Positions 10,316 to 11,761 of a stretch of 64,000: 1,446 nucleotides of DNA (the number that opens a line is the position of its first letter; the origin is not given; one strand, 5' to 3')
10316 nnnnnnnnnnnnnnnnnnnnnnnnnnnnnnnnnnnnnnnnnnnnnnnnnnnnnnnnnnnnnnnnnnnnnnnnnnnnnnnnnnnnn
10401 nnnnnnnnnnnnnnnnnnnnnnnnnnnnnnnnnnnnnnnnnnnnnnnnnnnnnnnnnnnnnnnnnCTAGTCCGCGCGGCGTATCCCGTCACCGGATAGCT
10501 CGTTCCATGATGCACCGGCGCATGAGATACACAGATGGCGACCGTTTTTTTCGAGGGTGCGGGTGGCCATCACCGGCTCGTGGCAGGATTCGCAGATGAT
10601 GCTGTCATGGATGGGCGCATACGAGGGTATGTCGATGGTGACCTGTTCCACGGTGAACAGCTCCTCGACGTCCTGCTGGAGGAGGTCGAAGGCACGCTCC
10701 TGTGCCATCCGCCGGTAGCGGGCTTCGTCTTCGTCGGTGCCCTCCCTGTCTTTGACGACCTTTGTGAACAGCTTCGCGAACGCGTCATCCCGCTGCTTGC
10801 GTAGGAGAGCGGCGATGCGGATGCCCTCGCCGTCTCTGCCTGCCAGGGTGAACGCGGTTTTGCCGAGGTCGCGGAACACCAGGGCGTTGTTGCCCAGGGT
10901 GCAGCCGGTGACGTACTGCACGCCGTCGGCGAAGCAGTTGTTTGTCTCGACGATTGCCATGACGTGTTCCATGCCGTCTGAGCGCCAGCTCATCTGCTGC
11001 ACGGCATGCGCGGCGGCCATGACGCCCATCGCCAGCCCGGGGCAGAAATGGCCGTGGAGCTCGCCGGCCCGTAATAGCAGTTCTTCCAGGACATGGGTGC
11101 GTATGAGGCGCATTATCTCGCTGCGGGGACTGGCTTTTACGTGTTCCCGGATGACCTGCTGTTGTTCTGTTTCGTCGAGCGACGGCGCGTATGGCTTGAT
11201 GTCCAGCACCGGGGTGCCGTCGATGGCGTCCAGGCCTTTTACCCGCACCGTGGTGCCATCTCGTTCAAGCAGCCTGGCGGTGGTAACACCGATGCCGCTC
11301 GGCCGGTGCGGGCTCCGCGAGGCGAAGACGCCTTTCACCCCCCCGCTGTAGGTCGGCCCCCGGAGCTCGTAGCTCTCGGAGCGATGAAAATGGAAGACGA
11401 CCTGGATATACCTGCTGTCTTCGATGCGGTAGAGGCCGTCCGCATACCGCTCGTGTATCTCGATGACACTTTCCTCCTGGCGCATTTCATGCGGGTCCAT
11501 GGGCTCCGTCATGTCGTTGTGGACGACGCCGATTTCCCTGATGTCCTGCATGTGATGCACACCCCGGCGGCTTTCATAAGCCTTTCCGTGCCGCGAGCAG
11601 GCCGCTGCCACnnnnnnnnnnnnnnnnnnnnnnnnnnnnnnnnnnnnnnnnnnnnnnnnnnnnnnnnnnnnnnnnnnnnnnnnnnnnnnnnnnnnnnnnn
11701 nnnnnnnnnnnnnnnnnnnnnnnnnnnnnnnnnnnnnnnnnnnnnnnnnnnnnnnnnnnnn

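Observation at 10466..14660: TroA-type metal importer operon carrying two FwdE-like proteins (one fused to TrmO), divergent from nikR with a perfect palindromic operator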

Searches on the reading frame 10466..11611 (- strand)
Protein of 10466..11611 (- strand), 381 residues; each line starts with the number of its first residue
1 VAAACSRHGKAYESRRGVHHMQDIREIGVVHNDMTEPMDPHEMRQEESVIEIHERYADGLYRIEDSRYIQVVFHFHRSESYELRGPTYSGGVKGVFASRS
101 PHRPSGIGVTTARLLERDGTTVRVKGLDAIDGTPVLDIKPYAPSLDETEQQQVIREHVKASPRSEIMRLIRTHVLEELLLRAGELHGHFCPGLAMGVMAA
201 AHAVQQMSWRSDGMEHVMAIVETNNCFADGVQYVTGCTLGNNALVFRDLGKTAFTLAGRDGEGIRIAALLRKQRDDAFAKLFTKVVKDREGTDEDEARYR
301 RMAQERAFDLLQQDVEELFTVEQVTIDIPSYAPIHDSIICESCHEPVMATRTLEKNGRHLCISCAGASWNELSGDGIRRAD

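Call 3: search_protein_families(library=pfam, proteins=[window:10466-11611:-], max_evalue=0.01)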
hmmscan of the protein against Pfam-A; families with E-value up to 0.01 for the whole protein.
window:10466-11611:- (381 aa): 3 families
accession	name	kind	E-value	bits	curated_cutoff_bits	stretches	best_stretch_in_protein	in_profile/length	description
PF02663.19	FmdE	-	8.4e-37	126.6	22.9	1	185-320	1-133/133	FmdE, Molybdenum formylmethanofuran dehydrogenase operon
PF01980.22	TrmO_N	-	1.5e-29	103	26.8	1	37-146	3-116/116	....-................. O N-terminal domain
PF01258.23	zf-dskA_traR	-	1.8e-06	28.3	24.9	1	339-366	5-32/36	Prokaryotic dksA/traR C4-type zinc finger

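Call 8: find_homologous_proteins(query=window:10466-11551:-)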
Query window:10466-11551:- (361 aa): 3386 proteins with E <= 0.001 among 8000 candidates; the best 120 are listed.
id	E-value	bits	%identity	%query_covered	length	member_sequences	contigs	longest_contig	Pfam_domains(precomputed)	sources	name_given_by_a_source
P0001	2.6e-242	821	100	100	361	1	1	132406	PF01258.24,PF02663.20,PF01980.23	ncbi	-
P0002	2.3e-220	749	92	100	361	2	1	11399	PF02663.20,PF01980.23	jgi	jgi:formylmethanofuran dehydrogenase subunit E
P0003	6.4e-196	668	80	100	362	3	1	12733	PF01258.24,PF02663.20,PF01980.23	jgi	-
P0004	4.7e-195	666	78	100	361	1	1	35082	PF01258.24,PF02663.20,PF01980.23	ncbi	ncbi:MAG: tRNA (N6-threonylcarbamoyladenosine(37)-N6)-methyltransferase TrmO [Thermoplasmatota archa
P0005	1.6e-188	644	77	99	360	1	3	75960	PF01258.24,PF02663.20,PF01980.23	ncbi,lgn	-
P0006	2.9e-185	633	75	100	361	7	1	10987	PF01258.24,PF02663.20,PF01980.23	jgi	-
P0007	5.6e-185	632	74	100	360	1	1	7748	PF01258.24,PF02663.20,PF01980.23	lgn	-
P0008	1.2e-181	621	74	100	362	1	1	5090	PF01258.24,PF02663.20,PF01980.23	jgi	-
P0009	3.9e-179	613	73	100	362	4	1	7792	PF02663.20,PF01980.23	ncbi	ncbi:MAG: tRNA (N6-threonylcarbamoyladenosine(37)-N6)-methyltransferase TrmO [Thermoplasmatota archa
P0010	9.7e-175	599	73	99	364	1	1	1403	PF02663.20,PF01980.23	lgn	-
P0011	7.8e-169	579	70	99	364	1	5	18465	PF02663.20,PF01980.23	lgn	-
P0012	9.2e-139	480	59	99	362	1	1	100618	PF02663.20,PF01980.23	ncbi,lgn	-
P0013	8.7e-131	454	55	99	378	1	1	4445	PF01258.24,PF02663.20,PF01980.23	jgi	-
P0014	2.0e-128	446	54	99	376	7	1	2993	PF01258.24,PF02663.20,PF01980.23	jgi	jgi:formylmethanofuran dehydrogenase subunit E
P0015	6.5e-128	445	55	99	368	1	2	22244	PF02663.20,PF01980.23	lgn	-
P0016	4.0e-127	442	55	99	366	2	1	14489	PF02663.20,PF01980.23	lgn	-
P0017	3.8e-126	439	54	99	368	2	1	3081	PF02663.20,PF01980.23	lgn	-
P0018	6.4e-126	438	54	99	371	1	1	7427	PF01258.24,PF02663.20,PF01980.23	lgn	-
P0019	3.5e-125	436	52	99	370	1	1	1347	PF01258.24,PF02663.20,PF01980.23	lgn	-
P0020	6.5e-125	435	53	99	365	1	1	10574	PF02663.20,PF01980.23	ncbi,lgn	-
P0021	1.1e-124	434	52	99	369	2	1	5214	PF01258.24,PF02663.20,PF01980.23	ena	-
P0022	1.2e-124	434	54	99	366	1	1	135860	PF02663.20,PF01980.23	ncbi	-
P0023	1.8e-123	430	54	95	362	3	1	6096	PF01258.24,PF02663.20,PF01980.23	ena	-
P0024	2.9e-123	429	53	99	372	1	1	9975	PF02663.20,PF01980.23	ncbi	-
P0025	3.1e-123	429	51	100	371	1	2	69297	PF02663.20,PF01980.23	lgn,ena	-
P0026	9.3e-123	428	50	100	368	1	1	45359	PF02663.20,PF01980.23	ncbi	ncbi:MAG: tRNA (N6-threonylcarbamoyladenosine(37)-N6)-methyltransferase TrmO [Promethearchaeia archa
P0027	5.9e-122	425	51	100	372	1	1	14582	PF02663.20,PF01980.23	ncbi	ncbi:MAG: tRNA (N6-threonylcarbamoyladenosine(37)-N6)-methyltransferase TrmO [Candidatus Odinarchaeo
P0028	6.8e-122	425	50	99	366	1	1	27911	PF01258.24,PF02663.20,PF01980.23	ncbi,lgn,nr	ncbi:MAG: Formylmethanofuran dehydrogenase subunit E region [Promethearchaeota archaeon]|nr:MAG: For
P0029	1.5e-121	424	52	99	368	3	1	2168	PF01258.24,PF02663.20,PF01980.23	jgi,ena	-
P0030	2.0e-121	423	52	99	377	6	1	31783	PF01258.24,PF02663.20,PF01980.23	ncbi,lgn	-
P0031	3.1e-121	423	52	99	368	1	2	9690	PF02663.20,PF01980.23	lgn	-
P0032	3.6e-121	423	52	100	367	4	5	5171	PF02663.20,PF01980.23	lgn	-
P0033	4.5e-121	422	54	98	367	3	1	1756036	PF02663.20,PF01980.23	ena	-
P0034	1.1e-120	421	49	99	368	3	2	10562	PF02663.20,PF01980.23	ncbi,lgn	ncbi:MAG: tRNA (N6-threonylcarbamoyladenosine(37)-N6)-methyltransferase TrmO [Promethearchaeia archa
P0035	1.2e-120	421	52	100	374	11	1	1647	PF01258.24,PF02663.20,PF01980.23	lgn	-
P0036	1.3e-120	421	52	99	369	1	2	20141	PF01258.24,PF02663.20,PF01980.23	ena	-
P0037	1.4e-120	421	52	99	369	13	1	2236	PF01258.24,PF02663.20,PF01980.23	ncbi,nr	ncbi:MAG: tRNA (N6-threonylcarbamoyladenosine(37)-N6)-methyltransferase TrmO [Bacteroidales bacteriu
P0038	5.1e-120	419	50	99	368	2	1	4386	PF02663.20,PF01980.23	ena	-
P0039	6.1e-120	419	52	99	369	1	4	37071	PF02663.20,PF01980.23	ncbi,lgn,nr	ncbi:MAG: tRNA (N6-threonylcarbamoyladenosine(37)-N6)-methyltransferase TrmO [Firmicutes bacterium]|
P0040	3.6e-119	416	52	99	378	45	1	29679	PF02663.20,PF01980.23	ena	-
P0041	7.5e-119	415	52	99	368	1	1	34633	PF01258.24,PF02663.20,PF01980.23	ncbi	-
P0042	7.8e-119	415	53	99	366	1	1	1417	PF02663.20,PF01980.23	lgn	-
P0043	1.7e-118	414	52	99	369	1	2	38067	PF02663.20,PF01980.23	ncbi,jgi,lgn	-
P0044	2.1e-118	413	51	99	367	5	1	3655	PF01258.24,PF02663.20,PF01980.23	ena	-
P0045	2.6e-118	413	53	99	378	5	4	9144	PF02663.20,PF01980.23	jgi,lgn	-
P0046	4.3e-118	412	49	99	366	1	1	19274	PF01258.24,PF02663.20,PF01980.23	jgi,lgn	jgi:formylmethanofuran dehydrogenase subunit E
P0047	5.0e-118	412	53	98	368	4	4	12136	PF01258.24,PF02663.20,PF01980.23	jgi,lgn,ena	jgi:formylmethanofuran dehydrogenase subunit E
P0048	5.9e-118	412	53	99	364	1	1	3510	PF01258.24,PF02663.20,PF01980.23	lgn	-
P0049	1.0e-117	411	52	98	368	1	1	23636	PF01258.24,PF02663.20,PF01980.23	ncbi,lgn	-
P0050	1.1e-117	411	53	98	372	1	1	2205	PF01258.24,PF02663.20,PF01980.23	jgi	jgi:formylmethanofuran dehydrogenase subunit E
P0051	1.9e-117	410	50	100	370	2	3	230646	PF01258.24,PF02663.20,PF01980.23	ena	-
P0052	2.0e-117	410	52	99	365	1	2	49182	PF02663.20,PF01980.23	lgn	-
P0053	2.7e-117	410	49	99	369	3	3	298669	PF02663.20,PF01980.23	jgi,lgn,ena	jgi:tRNA-Thr(GGU) m(6)t(6)A37 methyltransferase TsaA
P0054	2.8e-117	410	52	98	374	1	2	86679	PF01258.24,PF02663.20,PF01980.23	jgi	jgi:formylmethanofuran dehydrogenase subunit E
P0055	3.0e-117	410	52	99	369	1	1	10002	PF01258.24,PF02663.20,PF01980.23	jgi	jgi:formylmethanofuran dehydrogenase subunit E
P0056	4.9e-117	409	52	99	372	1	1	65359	PF02663.20,PF01980.23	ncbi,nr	ncbi:MAG: tRNA (N6-threonylcarbamoyladenosine(37)-N6)-methyltransferase TrmO [Candidatus Heimdallarc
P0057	1.3e-116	408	53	99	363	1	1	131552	PF01258.24,PF02663.20,PF01980.23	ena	-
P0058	1.5e-116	407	50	100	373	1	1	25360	PF01258.24,PF02663.20,PF01980.23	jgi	jgi:formylmethanofuran dehydrogenase subunit E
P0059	2.4e-116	407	50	99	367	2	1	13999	PF02663.20,PF01980.23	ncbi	-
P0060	3.6e-116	406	50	100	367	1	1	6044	PF02663.20,PF01980.23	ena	-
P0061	6.6e-116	405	52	99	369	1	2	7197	PF02663.20,PF01980.23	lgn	-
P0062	9.4e-116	405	49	99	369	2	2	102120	PF02663.20,PF01980.23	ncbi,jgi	jgi:formylmethanofuran dehydrogenase subunit E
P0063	1.5e-115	404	51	99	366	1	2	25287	PF02663.20,PF01980.23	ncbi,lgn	-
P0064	1.0e-114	401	50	99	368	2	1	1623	PF01258.24,PF02663.20,PF01980.23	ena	-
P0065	1.8e-114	401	50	99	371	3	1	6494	PF02663.20,PF01980.23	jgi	jgi:formylmethanofuran dehydrogenase subunit E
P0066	2.5e-114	400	51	99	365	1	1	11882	PF02663.20,PF01980.23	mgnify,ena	mgnify:CR=1 FL=1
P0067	5.2e-114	399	50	99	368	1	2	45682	PF02663.20,PF01980.23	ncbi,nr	ncbi:MAG: tRNA (N6-threonylcarbamoyladenosine(37)-N6)-methyltransferase TrmO [Bacteroidales bacteriu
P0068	6.6e-114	399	50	98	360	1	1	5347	PF01258.24,PF02663.20,PF01980.23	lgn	-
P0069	3.5e-113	396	51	99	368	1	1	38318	PF02663.20,PF01980.23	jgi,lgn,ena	-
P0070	4.7e-113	396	50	98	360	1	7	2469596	PF01258.24,PF02663.20,PF01980.23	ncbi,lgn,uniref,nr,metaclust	ncbi:tRNA (N6-threonylcarbamoyladenosine(37)-N6)-methyltransferase TrmO [Acetohalobium arabaticum]|u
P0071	1.5e-112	394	52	98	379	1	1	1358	PF01258.24,PF02663.20,PF01980.23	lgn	-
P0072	2.8e-112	393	51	99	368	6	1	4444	PF02663.20,PF01980.23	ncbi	-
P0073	3.9e-112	393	48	99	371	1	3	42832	PF02663.20,PF01980.23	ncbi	ncbi:tRNA (N6-threonylcarbamoyladenosine(37)-N6)-methyltransferase TrmO [candidate division KSB1 bac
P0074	4.4e-112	393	50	99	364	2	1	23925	PF01258.24,PF02663.20,PF01980.23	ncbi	-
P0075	5.1e-112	392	51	99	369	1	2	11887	PF02663.20,PF01980.23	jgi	jgi:tRNA-Thr(GGU) m(6)t(6)A37 methyltransferase TsaA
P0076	7.2e-112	392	51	99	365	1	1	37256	PF02663.20,PF01980.23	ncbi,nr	ncbi:MAG: SAM-dependent methyltransferase [Bacteroidales bacterium]|nr:SAM-dependent methyltransfera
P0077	8.5e-112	392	49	98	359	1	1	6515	PF02663.20,PF01980.23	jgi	jgi:tRNA-Thr(GGU) m(6)t(6)A37 methyltransferase TsaA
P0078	8.6e-112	392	50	98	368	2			PF01258.24,PF02663.20,PF01980.23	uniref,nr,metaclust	uniref:Formylmethanofuran dehydrogenase subunit E region n=1 Tax=uncultured organism TaxID=155900 Re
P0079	1.1e-111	391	52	99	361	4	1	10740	PF02663.20,PF01980.23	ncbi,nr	ncbi:tRNA (N6-threonylcarbamoyladenosine(37)-N6)-methyltransferase TrmO [Candidatus Bipolaricaulota 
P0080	1.4e-111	391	48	100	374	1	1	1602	PF02663.20,PF01980.23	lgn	-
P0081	2.1e-111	390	49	99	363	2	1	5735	PF01258.24,PF02663.20,PF01980.23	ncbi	ncbi:MAG: TrmO family methyltransferase domain-containing protein [Bacteroidota bacterium]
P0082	3.0e-111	390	51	99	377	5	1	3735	PF01258.24,PF02663.20,PF01980.23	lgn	-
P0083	3.5e-111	390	51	99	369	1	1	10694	PF02663.20,PF01980.23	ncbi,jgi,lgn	-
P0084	4.5e-111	389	51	99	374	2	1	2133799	PF01258.24,PF02663.20,PF01980.23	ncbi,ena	-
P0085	6.4e-111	389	50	99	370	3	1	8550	PF01258.24,PF02663.20,PF01980.23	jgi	-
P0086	7.9e-111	389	48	100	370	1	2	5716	PF01258.24,PF02663.20,PF01980.23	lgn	-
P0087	1.0e-110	388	49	99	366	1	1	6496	PF02663.20,PF01980.23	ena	-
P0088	1.9e-110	387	51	99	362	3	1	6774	PF02663.20,PF01980.23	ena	-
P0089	2.1e-110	387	50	99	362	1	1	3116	PF02663.20,PF01980.23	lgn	-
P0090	2.2e-110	387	50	97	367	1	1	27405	PF02663.20,PF01980.23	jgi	-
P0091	2.4e-110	387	50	99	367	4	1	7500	PF02663.20,PF01980.23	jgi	jgi:tRNA-Thr(GGU) m(6)t(6)A37 methyltransferase TsaA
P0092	2.9e-110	387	49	99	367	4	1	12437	PF02663.20,PF01980.23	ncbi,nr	ncbi:MAG: tRNA (N6-threonylcarbamoyladenosine(37)-N6)-methyltransferase TrmO [Proteobacteria bacteri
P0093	3.8e-110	386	49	99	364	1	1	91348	PF01258.24,PF02663.20,PF01980.23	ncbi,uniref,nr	ncbi:tRNA (N6-threonylcarbamoyladenosine(37)-N6)-methyltransferase TrmO [Natroniella sulfidigena]|un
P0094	4.9e-110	386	52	97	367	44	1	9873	PF01258.24,PF02663.20,PF01980.23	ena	-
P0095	5.0e-110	386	49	99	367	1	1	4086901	PF01258.24,PF02663.20,PF01980.23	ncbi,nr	ncbi:MAG: tRNA (N6-threonylcarbamoyladenosine(37)-N6)-methyltransferase TrmO [Bacteroidota bacterium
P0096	8.8e-110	385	50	97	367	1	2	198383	PF02663.20,PF01980.23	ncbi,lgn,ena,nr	ncbi:SAM-dependent methyltransferase [Candidatus Pacearchaeota archaeon]|nr:SAM-dependent methyltran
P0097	1.0e-109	385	49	99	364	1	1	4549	PF02663.20,PF01980.23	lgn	-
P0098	1.0e-109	385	49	99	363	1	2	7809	PF01258.24,PF02663.20,PF01980.23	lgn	-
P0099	3.9e-109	383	49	99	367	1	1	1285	PF02663.20,PF01980.23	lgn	-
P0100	4.4e-109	383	49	99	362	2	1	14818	PF02663.20,PF01980.23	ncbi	ncbi:MAG: tRNA (N6-threonylcarbamoyladenosine(37)-N6)-methyltransferase TrmO [Candidatus Bipolaricau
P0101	4.4e-109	383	50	99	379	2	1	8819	PF01258.24,PF02663.20,PF01980.23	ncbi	ncbi:MAG: tRNA (N6-threonylcarbamoyladenosine(37)-N6)-methyltransferase TrmO [Bacillota bacterium]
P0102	4.9e-109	383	50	99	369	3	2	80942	PF01258.24,PF02663.20,PF01980.23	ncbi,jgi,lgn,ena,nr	ncbi:MAG TPA: TrmO family methyltransferase [Bacteroidales bacterium]|nr:TrmO family methyltransfera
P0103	1.1e-108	381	46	99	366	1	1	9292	PF01258.24,PF02663.20,PF01980.23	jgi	jgi:formylmethanofuran dehydrogenase subunit E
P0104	1.5e-108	381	48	98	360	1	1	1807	PF01258.24,PF02663.20,PF01980.23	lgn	-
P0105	1.5e-108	381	50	99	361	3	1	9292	PF02663.20,PF01980.23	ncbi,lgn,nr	ncbi:tRNA (N6-threonylcarbamoyladenosine(37)-N6)-methyltransferase TrmO [Candidatus Bipolaricaulota 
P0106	1.6e-108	381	49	99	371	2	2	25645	PF02663.20,PF01980.23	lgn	-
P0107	1.7e-108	381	50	99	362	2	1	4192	PF01258.24,PF02663.20,PF01980.23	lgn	-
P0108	2.3e-108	380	49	98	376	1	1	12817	PF02663.20,PF01980.23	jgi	-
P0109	2.4e-108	380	50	99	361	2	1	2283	PF01258.24,PF02663.20,PF01980.23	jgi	-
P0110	2.4e-108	380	47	98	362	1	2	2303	PF02663.20,PF01980.23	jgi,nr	nr:tRNA (N6-threonylcarbamoyladenosine(37)-N6)-methyltransferase TrmO [Bacteroidota bacterium]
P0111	2.5e-108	380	49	99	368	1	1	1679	PF02663.20,PF01980.23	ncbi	ncbi:MAG: tRNA (N6-threonylcarbamoyladenosine(37)-N6)-methyltransferase TrmO [Candidatus Bipolaricau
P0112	2.5e-108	380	48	98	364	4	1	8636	PF02663.20,PF01980.23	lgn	-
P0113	7.6e-108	379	50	99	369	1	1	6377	PF02663.20,PF01980.23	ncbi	ncbi:MAG: tRNA (N6-threonylcarbamoyladenosine(37)-N6)-methyltransferase TrmO [Halococcoides sp.]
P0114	7.7e-108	379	49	99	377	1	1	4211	PF01258.24,PF02663.20,PF01980.23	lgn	-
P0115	8.7e-108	379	50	99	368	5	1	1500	PF02663.20,PF01980.23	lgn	-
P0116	9.2e-108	378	49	98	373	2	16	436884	PF02663.20,PF01980.23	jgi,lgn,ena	jgi:formylmethanofuran dehydrogenase subunit E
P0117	1.0e-107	378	52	99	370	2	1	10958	PF01258.24,PF02663.20,PF01980.23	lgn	-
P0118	1.1e-107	378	48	99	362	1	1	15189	PF01258.24,PF02663.20,PF01980.23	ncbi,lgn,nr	ncbi:tRNA (N6-threonylcarbamoyladenosine(37)-N6)-methyltransferase TrmO [Candidatus Bipolaricaulota 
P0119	1.2e-107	378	50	97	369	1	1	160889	PF01258.24,PF02663.20,PF01980.23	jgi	jgi:tRNA-Thr(GGU) m(6)t(6)A37 methyltransferase TsaA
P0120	1.4e-107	378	47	98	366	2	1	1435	PF01258.24,PF02663.20,PF01980.23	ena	-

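Call 11: find_encoding_contigs(protein=P0001, flank=10000, max_places=3)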
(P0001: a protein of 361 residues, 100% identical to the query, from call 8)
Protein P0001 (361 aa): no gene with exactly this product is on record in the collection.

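Call 12: find_encoding_contigs(protein=P0004, flank=8000, max_places=2)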
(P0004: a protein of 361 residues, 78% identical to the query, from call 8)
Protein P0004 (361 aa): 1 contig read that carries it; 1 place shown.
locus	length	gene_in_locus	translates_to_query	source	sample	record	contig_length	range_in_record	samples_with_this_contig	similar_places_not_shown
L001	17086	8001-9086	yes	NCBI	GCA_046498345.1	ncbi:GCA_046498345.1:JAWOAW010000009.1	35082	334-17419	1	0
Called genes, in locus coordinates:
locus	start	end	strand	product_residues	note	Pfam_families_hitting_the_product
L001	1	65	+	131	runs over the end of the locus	?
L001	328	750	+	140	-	-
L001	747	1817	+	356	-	PF01513:NAD_kinase, PF00781:DAGK_cat (faint), PF20143:NAD_kinase_C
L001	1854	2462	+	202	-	-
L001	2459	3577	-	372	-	PF12679:ABC2_membrane_2, PF12698:ABC2_membrane_3, PF13346:ABC2_membrane_5 (faint)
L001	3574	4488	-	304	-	PF00005:ABC_tran, PF13304:AAA_21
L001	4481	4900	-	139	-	PF01402:RHH_1, PF08753:NikR_C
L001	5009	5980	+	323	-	PF01297:ZnuA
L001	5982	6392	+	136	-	PF02663:FmdE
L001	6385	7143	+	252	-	PF00005:ABC_tran, PF02463:SMC_N (faint), PF13304:AAA_21 (weak)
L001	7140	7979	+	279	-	PF00950:ABC-3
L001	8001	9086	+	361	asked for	PF01980:TrmO_N, PF02663:FmdE, PF01258:zf-dskA_traR (weak)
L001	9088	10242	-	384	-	PF00155:Aminotran_1_2, PF12897:Asp_aminotransf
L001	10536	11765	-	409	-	PF01546:Peptidase_M20 (weak), PF04389:Peptidase_M28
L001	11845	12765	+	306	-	PF01699:Na_Ca_ex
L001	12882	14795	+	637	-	PF16177:ACAS_N, PF00501:AMP-binding, PF13193:AMP-binding_C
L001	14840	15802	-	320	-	PF00291:PALP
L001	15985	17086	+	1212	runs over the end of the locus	PF04151:PPC (weak)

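Call 13: find_encoding_contigs(protein=P0005, flank=8000, max_places=2)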
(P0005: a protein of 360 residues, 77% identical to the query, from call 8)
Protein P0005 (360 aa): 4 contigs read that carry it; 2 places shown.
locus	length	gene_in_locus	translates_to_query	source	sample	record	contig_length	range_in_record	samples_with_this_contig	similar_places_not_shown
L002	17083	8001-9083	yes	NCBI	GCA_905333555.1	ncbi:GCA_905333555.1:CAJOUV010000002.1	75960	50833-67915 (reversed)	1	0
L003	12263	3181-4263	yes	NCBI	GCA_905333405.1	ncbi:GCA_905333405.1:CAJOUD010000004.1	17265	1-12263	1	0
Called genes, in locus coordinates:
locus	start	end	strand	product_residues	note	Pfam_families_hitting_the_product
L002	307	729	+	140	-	-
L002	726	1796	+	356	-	PF01513:NAD_kinase, PF00781:DAGK_cat (weak), PF20143:NAD_kinase_C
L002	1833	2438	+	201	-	-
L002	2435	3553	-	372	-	PF12679:ABC2_membrane_2, PF12698:ABC2_membrane_3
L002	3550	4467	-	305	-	PF00005:ABC_tran, PF13304:AAA_21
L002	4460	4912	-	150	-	PF01402:RHH_1 (weak), PF08753:NikR_C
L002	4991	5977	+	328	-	PF01297:ZnuA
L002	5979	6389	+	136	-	PF02663:FmdE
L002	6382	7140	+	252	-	PF00005:ABC_tran, PF02463:SMC_N (weak), PF13304:AAA_21 (weak)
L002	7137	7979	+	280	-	PF00950:ABC-3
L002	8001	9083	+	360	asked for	PF01980:TrmO_N, PF02663:FmdE, PF01258:zf-dskA_traR (weak)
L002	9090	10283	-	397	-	PF00155:Aminotran_1_2, PF12897:Asp_aminotransf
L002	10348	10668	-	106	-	-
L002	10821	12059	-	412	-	PF04389:Peptidase_M28, PF01546:Peptidase_M20 (weak)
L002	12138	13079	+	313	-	PF01699:Na_Ca_ex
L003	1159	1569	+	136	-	PF02663:FmdE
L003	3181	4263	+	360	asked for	PF01980:TrmO_N, PF02663:FmdE, PF01258:zf-dskA_traR (weak)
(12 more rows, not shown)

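Call 14: find_encoding_contigs(protein=P0002, flank=8000, max_places=2)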
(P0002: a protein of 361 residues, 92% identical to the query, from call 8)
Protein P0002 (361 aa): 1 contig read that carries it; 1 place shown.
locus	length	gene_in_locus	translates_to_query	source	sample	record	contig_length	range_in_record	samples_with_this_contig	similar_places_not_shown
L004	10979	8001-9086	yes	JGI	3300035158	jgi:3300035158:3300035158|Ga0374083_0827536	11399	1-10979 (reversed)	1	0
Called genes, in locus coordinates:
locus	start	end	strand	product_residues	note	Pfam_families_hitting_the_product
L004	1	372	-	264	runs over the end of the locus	?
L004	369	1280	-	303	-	PF00005:ABC_tran, PF13304:AAA_21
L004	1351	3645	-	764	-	PF03176:MMPL, PF02355:SecD_SecF_C (faint), PF03176:MMPL, PF02460:Patched (weak), PF12349:Sterol-sensing (weak)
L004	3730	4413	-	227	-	PF00440:TetR_N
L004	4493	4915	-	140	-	PF01402:RHH_1 (faint), PF08753:NikR_C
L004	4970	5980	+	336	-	PF01297:ZnuA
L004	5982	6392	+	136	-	PF02663:FmdE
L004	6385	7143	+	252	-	PF00005:ABC_tran, PF02463:SMC_N (weak), PF13304:AAA_21 (weak)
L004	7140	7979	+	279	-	PF00950:ABC-3, PF01032:FecCD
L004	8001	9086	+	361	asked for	PF01980:TrmO_N, PF02663:FmdE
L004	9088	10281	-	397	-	PF00155:Aminotran_1_2, PF12897:Asp_aminotransf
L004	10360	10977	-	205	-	?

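Call 16: find_encoding_contigs(protein=P0003, flank=8000, max_places=2)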
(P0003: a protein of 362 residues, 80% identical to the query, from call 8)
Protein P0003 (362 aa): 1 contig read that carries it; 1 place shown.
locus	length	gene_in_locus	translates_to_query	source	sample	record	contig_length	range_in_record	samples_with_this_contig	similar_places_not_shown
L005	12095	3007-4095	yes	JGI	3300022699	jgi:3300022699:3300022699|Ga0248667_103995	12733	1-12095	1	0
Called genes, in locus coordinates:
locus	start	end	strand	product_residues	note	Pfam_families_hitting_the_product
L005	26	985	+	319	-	PF01297:ZnuA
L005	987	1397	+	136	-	PF02663:FmdE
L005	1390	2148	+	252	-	PF00005:ABC_tran, PF02463:SMC_N (weak), PF13304:AAA_21 (weak)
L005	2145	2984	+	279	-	PF00950:ABC-3, PF01032:FecCD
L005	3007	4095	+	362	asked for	PF01980:TrmO_N, PF02663:FmdE, PF01258:zf-dskA_traR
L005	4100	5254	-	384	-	PF00155:Aminotran_1_2, PF12897:Asp_aminotransf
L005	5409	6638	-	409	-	PF01546:Peptidase_M20 (faint), PF04389:Peptidase_M28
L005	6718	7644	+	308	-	PF01699:Na_Ca_ex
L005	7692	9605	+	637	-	PF16177:ACAS_N, PF00501:AMP-binding, PF13193:AMP-binding_C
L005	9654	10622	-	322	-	PF00291:PALP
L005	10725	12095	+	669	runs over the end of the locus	?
